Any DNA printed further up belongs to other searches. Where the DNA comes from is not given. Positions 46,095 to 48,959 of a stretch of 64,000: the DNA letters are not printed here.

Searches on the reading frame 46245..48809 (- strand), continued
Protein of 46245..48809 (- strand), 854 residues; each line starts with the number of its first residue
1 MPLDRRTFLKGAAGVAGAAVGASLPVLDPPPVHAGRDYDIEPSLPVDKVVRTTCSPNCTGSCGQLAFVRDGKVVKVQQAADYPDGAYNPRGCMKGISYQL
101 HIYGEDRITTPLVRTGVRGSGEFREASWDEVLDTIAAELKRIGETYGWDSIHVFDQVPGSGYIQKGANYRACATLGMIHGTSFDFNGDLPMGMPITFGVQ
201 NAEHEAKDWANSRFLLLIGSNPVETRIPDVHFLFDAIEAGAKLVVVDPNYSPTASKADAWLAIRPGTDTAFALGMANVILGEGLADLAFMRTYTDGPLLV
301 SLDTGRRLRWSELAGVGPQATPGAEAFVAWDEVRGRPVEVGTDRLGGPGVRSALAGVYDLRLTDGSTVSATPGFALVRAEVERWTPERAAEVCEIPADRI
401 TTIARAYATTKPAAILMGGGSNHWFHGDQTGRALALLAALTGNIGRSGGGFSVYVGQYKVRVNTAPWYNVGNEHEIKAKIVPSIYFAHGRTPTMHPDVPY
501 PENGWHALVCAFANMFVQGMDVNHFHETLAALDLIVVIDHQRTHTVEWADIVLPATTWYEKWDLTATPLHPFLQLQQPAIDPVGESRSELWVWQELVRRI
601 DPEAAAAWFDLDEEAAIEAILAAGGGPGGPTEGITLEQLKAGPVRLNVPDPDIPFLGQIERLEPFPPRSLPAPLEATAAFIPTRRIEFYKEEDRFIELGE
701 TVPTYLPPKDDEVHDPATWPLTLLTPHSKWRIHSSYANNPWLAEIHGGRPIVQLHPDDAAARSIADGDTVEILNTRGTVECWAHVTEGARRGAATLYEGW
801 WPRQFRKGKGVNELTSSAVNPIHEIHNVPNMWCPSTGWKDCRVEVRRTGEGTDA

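Call 53: search_protein_families(library=ncbifam, proteins=[P0121, P0122, P0123, P0124, P0129, P0131, P0133, P0134, P0135, P0140], max_evalue=1e-80)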
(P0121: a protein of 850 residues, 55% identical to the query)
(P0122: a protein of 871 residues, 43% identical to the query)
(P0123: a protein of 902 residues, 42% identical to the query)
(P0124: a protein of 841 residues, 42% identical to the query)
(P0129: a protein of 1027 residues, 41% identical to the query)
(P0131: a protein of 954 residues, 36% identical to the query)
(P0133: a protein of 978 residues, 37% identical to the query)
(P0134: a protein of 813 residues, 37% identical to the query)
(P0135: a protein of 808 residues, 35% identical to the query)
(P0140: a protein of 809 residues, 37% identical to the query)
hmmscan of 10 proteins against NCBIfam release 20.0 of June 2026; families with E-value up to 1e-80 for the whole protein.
P0121 (850 aa): 4 families
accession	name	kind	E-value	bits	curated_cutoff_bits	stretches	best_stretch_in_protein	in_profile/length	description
TIGR03479.1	DMSO_red_II_alp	subfamily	4.9e-170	567.6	984.75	1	57-465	56-474/913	molybdopterin-dependent oxidoreductase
TIGR02166.1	dmsA_ynfE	subfamily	3.4e-104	349.5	777.7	0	388-814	330-768/794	DMSO/selenate family reductase complex A subunit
TIGR01580.1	narG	equivalog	9.7e-92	308.3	1084.15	0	126-314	151-345/1235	nitrate reductase subunit alpha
NF041885.1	selenate_YnfE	exception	4.4e-81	272.9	1675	0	13-302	5-305/805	selenate/tellurate reductase subunit YnfE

P0122 (871 aa): 1 family
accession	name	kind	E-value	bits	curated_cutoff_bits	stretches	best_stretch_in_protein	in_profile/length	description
TIGR03479.1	DMSO_red_II_alp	subfamily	4.6e-131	438.6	984.75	1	57-475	59-475/913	molybdopterin-dependent oxidoreductase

P0123 (902 aa): 2 families
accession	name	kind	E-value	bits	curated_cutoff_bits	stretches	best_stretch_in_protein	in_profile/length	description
TIGR03479.1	DMSO_red_II_alp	subfamily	2.2e-153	512.5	984.75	1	42-465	59-474/913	molybdopterin-dependent oxidoreductase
NF042978.1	EthbenzDh_ebdA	equivalog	1.6e-84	284.4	2000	0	53-460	92-483/977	ethylbenzene dehydrogenase subunit alpha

P0124 (841 aa): 3 families
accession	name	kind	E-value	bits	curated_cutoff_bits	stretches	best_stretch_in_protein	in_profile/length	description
TIGR03479.1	DMSO_red_II_alp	subfamily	1.2e-165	553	984.75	1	24-452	29-474/913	molybdopterin-dependent oxidoreductase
TIGR01580.1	narG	equivalog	1.5e-95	320.9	1084.15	0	120-294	151-325/1235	nitrate reductase subunit alpha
TIGR02166.1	dmsA_ynfE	subfamily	3.5e-93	313.1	777.7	0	45-295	37-297/794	DMSO/selenate family reductase complex A subunit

P0129 (1027 aa): 3 families
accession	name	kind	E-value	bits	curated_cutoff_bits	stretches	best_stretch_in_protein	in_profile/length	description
TIGR03479.1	DMSO_red_II_alp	subfamily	1.7e-221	737.9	984.75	1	13-823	1-744/913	molybdopterin-dependent oxidoreductase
TIGR01580.1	narG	equivalog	5.2e-131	438.4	1084.15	0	142-338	152-360/1235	nitrate reductase subunit alpha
NF042978.1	EthbenzDh_ebdA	equivalog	1.8e-97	327.2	2000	0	17-483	33-482/977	ethylbenzene dehydrogenase subunit alpha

P0131 (954 aa): 3 families
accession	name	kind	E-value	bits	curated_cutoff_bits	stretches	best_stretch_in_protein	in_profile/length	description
TIGR03479.1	DMSO_red_II_alp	subfamily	0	1145.2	984.75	1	16-937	1-912/913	molybdopterin-dependent oxidoreductase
TIGR01580.1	narG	equivalog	1.3e-186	622.6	1084.15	0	146-374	151-394/1235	nitrate reductase subunit alpha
NF042978.1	EthbenzDh_ebdA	equivalog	4.9e-140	468.1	2000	1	55-488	59-482/977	ethylbenzene dehydrogenase subunit alpha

P0133 (978 aa): 1 family
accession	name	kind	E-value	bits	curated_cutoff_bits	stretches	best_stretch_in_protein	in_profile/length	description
TIGR03479.1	DMSO_red_II_alp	subfamily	9.4e-165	550.1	984.75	1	7-803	1-802/913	molybdopterin-dependent oxidoreductase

P0134 (813 aa): 6 families
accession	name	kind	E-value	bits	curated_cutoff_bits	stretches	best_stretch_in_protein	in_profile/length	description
TIGR03479.1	DMSO_red_II_alp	subfamily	2.9e-123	412.8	984.75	1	43-453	50-470/913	molybdopterin-dependent oxidoreductase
TIGR02166.1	dmsA_ynfE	subfamily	1.9e-118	396.7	777.7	1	7-782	1-772/794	DMSO/selenate family reductase complex A subunit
TIGR01591.1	Fdh-alpha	equivalog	8.1e-91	305.1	666.25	0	61-304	7-239/672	formate dehydrogenase subunit alpha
NF011566.1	PRK14990.1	exception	3.8e-84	283.2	1600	0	6-305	13-321/814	dimethylsulfoxide reductase subunit A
NF041885.1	selenate_YnfE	exception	6.4e-84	282.2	1675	0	7-305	3-308/805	selenate/tellurate reductase subunit YnfE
NF041884.1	selenate_YnfF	exception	1.3e-82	277.9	1650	0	7-305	1-301/798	selenate/tellurate reductase subunit YnfF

P0135 (808 aa): 3 families
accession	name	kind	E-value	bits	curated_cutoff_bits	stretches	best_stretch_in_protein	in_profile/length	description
TIGR02166.1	dmsA_ynfE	subfamily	1.6e-114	383.7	777.7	0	14-306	1-301/794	DMSO/selenate family reductase complex A subunit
TIGR03479.1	DMSO_red_II_alp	subfamily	5.6e-107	358.9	984.75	0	63-447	62-465/913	molybdopterin-dependent oxidoreductase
TIGR01591.1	Fdh-alpha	equivalog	7.6e-84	282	666.25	0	61-305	1-239/672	formate dehydrogenase subunit alpha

P0140 (809 aa): 5 families
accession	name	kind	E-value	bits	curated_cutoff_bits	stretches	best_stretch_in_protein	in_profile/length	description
TIGR02166.1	dmsA_ynfE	subfamily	4.3e-114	382.3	777.7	0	9-300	1-301/794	DMSO/selenate family reductase complex A subunit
TIGR03479.1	DMSO_red_II_alp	subfamily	6.2e-111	372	984.75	0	62-447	62-473/913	molybdopterin-dependent oxidoreductase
NF011566.1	PRK14990.1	exception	5.7e-87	292.5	1600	0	4-300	9-321/814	dimethylsulfoxide reductase subunit A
TIGR01591.1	Fdh-alpha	equivalog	9.3e-82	275.1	666.25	0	64-296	4-236/672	formate dehydrogenase subunit alpha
NF041884.1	selenate_YnfF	exception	2.4e-81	273.8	1650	0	10-300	2-301/798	selenate/tellurate reductase subunit YnfF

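Call 56: find_encoding_contigs(protein=P0133, flank=6000, max_places=2)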
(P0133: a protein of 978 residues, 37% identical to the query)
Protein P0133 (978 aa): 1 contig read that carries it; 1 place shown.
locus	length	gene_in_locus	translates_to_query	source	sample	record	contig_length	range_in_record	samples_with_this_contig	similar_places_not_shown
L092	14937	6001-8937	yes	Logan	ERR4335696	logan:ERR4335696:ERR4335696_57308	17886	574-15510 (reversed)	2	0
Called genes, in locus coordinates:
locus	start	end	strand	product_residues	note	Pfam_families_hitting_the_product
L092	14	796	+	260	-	PF00378:ECH_1, PF16113:ECH_2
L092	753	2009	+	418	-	PF00108:Thiolase_N, PF02803:Thiolase_C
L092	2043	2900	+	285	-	PF02737:3HCDH_N, PF00725:3HCDH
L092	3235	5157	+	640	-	PF02743:dCache_1, PF00512:HisKA, PF02518:HATPase_c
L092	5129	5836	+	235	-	PF00072:Response_reg, PF00486:Trans_reg_C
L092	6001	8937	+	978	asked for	PF00384:Molybdopterin, PF01568:Molydop_binding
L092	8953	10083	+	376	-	PF13187:Fer4_9 (faint), PF12797:Fer4_2 (weak), PF12837:Fer4_6 (faint), PF12838:Fer4_7, PF13237:Fer4_10 (weak), PF13247:Fer4_11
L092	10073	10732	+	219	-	PF02613:Nitrate_red_del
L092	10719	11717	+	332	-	PF09459:EB_dh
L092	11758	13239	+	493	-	PF00033:Cytochrome_B, PF14358:DUF4405 (weak), PF13631:Cytochrom_B_N_2, PF00032:Cytochrom_B_C (weak)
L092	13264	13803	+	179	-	PF00355:Rieske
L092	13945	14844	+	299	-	PF00034:Cytochrom_C, PF13442:Cytochrome_CBB3, PF00034:Cytochrom_C (weak)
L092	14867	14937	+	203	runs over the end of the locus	-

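Call 57: find_encoding_contigs(protein=P0124, flank=6000, max_places=2)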
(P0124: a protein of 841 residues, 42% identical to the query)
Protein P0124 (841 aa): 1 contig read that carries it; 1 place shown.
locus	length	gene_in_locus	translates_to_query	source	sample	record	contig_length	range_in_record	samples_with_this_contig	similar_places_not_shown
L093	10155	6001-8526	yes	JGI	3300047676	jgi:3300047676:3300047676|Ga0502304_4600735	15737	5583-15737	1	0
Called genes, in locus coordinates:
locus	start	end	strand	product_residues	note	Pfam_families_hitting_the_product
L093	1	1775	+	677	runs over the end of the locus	PF00691:OmpA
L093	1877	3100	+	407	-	PF14240:YHYH, PF18962:Por_Secre_tail (weak)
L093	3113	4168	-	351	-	PF00144:Beta-lactamase, PF13354:Beta-lactamase2, PF00768:Peptidase_S11 (weak), PF02113:Peptidase_S13 (faint)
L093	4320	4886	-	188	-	PF13474:SnoaL_3, PF14534:DUF4440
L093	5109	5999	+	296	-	PF17074:Darcynin (faint), PF06778:Chlor_dismutase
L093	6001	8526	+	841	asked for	PF04879:Molybdop_Fe4S4, PF00384:Molybdopterin, PF01568:Molydop_binding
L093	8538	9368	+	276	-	PF13187:Fer4_9 (faint), PF00037:Fer4 (faint), PF12797:Fer4_2 (weak), PF12837:Fer4_6 (faint), PF13237:Fer4_10 (faint), PF13247:Fer4_11, PF12838:Fer4_7 (weak)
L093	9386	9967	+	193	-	PF02613:Nitrate_red_del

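Call 58: find_encoding_contigs(protein=P0121, flank=6000, max_places=2)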
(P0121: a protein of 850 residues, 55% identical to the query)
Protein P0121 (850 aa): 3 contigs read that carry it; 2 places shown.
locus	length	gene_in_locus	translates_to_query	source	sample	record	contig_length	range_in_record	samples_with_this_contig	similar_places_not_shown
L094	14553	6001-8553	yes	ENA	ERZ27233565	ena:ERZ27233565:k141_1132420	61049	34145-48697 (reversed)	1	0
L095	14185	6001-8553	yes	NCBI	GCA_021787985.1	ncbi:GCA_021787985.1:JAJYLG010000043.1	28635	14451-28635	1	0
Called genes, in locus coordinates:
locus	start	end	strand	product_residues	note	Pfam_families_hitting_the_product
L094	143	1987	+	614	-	PF01558:POR, PF01855:POR_N, PF02780:Transketolase_C, PF17147:PFOR_II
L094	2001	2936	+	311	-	PF02775:TPP_enzyme_C, PF12367:PFO_beta_C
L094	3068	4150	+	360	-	PF04055:Radical_SAM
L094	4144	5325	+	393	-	PF04055:Radical_SAM, PF13353:Fer4_12 (weak)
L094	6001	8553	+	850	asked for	PF04879:Molybdop_Fe4S4, PF00384:Molybdopterin, PF01568:Molydop_binding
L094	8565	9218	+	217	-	PF13247:Fer4_11, PF13237:Fer4_10, PF12838:Fer4_7 (weak), PF13187:Fer4_9 (weak), PF12797:Fer4_2 (weak), PF00037:Fer4 (weak), PF12837:Fer4_6 (weak), PF13247:Fer4_11, +4 more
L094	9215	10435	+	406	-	PF03916:NrfD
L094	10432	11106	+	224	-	PF02613:Nitrate_red_del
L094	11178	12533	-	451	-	PF01566:Nramp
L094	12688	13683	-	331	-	PF00389:2-Hacid_dh, PF02826:2-Hacid_dh_C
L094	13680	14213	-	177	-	PF12867:DinB_2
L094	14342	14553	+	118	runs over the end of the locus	PF00581:Rhodanese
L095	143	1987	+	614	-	PF01558:POR, PF01855:POR_N, PF02780:Transketolase_C, PF17147:PFOR_II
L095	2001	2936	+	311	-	PF02775:TPP_enzyme_C, PF12367:PFO_beta_C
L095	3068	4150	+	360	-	PF04055:Radical_SAM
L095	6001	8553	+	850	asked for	PF04879:Molybdop_Fe4S4, PF00384:Molybdopterin, PF01568:Molydop_binding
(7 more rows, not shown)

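Call 59: find_encoding_contigs(protein=P0123, flank=6000, max_places=2)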
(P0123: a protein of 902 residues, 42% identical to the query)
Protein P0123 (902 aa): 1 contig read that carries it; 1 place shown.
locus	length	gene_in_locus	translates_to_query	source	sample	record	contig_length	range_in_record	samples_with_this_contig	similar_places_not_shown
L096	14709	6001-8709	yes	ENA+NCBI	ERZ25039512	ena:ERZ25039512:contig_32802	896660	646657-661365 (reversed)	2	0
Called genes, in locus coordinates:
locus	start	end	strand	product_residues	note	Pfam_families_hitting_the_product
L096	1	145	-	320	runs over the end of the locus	PF01073:3Beta_HSD, PF01370:Epimerase, PF02719:Polysacc_synt_2, PF04321:RmlD_sub_bind, PF05368:NmrA, PF07993:NAD_binding_4, PF13460:NAD_binding_10, PF16363:GDP_Man_Dehyd, +1 more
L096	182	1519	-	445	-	PF25145:NfeD1b_N, PF24961:NfeD_membrane, PF01957:NfeD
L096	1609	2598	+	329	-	PF00483:NTP_transferase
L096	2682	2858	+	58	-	PF24894:Hexapep_GlmU, PF25247:LbH_GLGC (weak)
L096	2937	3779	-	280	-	PF02569:Pantoate_ligase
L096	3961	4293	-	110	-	PF01541:GIY-YIG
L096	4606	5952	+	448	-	PF09699:Paired_CXXCH_1 (faint), PF13435:Cytochrome_C554 (faint), PF14522:Cytochrome_C7 (faint), PF14537:Cytochrom_c3_2 (faint), PF13447:Multi-haem_cyto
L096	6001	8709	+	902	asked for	PF04879:Molybdop_Fe4S4, PF00384:Molybdopterin, PF01568:Molydop_binding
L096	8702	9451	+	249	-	PF12797:Fer4_2 (weak), PF12838:Fer4_7 (weak), PF13247:Fer4_11, PF00037:Fer4, PF12797:Fer4_2, PF12837:Fer4_6, PF13237:Fer4_10, PF13247:Fer4_11, +5 more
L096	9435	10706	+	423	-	PF03916:NrfD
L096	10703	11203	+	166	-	PF02613:Nitrate_red_del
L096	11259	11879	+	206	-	PF02663:FmdE, PF01258:zf-dskA_traR (weak)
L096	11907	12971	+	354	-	PF00994:MoCF_biosynth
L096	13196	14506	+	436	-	PF00909:Ammonium_transp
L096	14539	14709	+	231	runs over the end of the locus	PF00027:cNMP_binding, PF13545:HTH_Crp_2, PF00325:Crp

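Call 60: find_encoding_contigs(protein=P0122, flank=6000, max_places=2)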
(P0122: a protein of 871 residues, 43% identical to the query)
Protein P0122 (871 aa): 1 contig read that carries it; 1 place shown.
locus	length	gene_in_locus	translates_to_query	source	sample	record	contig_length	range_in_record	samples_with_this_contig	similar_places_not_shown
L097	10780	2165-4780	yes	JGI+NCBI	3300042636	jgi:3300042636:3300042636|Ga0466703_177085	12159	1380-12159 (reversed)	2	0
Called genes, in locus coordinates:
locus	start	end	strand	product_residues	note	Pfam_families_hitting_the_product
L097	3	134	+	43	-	?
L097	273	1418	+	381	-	PF01590:GAF (faint), PF13185:GAF_2 (weak), PF07730:HisKA_3, PF02518:HATPase_c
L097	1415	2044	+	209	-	PF00072:Response_reg, PF00196:GerE, PF08281:Sigma70_r4_2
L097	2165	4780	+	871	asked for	PF04879:Molybdop_Fe4S4, PF00384:Molybdopterin, PF01568:Molydop_binding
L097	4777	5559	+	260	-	PF12797:Fer4_2 (weak), PF13237:Fer4_10 (weak), PF13247:Fer4_11, PF12838:Fer4_7 (weak), PF00037:Fer4, PF12797:Fer4_2 (weak), PF12837:Fer4_6, PF13247:Fer4_11, +6 more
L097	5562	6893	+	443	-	PF03916:NrfD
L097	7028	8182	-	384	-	PF08478:POTRA_1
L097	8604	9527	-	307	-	PF01565:FAD_binding_4, PF02873:MurB_C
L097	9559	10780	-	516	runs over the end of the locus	PF01225:Mur_ligase, PF08245:Mur_ligase_M, PF02875:Mur_ligase_C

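Call 65: find_encoding_contigs(protein=P0154, flank=5000, max_places=2)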
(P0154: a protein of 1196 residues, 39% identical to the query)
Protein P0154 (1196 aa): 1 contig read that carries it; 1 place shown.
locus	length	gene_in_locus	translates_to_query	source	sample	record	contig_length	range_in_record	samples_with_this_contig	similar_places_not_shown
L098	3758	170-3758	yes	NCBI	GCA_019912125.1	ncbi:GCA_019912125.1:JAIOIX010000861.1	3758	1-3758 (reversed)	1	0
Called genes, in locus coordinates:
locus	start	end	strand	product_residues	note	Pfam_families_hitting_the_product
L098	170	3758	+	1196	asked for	PF00384:Molybdopterin, PF01568:Molydop_binding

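Call 66: find_encoding_contigs(protein=P0215, flank=5000, max_places=2)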
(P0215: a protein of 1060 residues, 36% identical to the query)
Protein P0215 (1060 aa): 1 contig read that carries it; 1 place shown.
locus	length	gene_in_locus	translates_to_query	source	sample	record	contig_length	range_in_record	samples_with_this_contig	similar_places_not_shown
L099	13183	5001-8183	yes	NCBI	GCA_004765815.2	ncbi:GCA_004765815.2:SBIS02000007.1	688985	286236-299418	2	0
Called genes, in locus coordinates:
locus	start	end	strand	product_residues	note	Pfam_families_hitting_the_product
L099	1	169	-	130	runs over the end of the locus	PF07883:Cupin_2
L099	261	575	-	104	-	-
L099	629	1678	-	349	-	PF00082:Peptidase_S8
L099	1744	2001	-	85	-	PF26036:Peptidase_inhib_put (weak)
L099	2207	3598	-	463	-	PF00115:COX1 (faint)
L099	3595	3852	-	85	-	PF10006:DUF2249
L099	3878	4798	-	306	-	PF13531:SBP_bac_11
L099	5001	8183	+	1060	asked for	PF00384:Molybdopterin, PF01568:Molydop_binding, PF02359:CDC48_N (faint)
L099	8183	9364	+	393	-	PF13187:Fer4_9 (faint), PF12797:Fer4_2 (faint), PF12837:Fer4_6 (faint), PF14697:Fer4_21 (faint), PF13237:Fer4_10, PF13247:Fer4_11, PF12838:Fer4_7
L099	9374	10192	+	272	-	PF02613:Nitrate_red_del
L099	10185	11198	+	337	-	PF09459:EB_dh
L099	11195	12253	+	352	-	PF12717:Cnd1 (faint), PF13646:HEAT_2 (weak), PF02985:HEAT (faint), PF13513:HEAT_EZ (faint), PF13646:HEAT_2, PF20168:PDS5 (weak), PF13646:HEAT_2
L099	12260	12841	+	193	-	-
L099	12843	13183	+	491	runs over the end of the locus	PF01883:FeS_assembly_P (weak), PF01656:CbiA, PF10609:ParA, PF10006:DUF2249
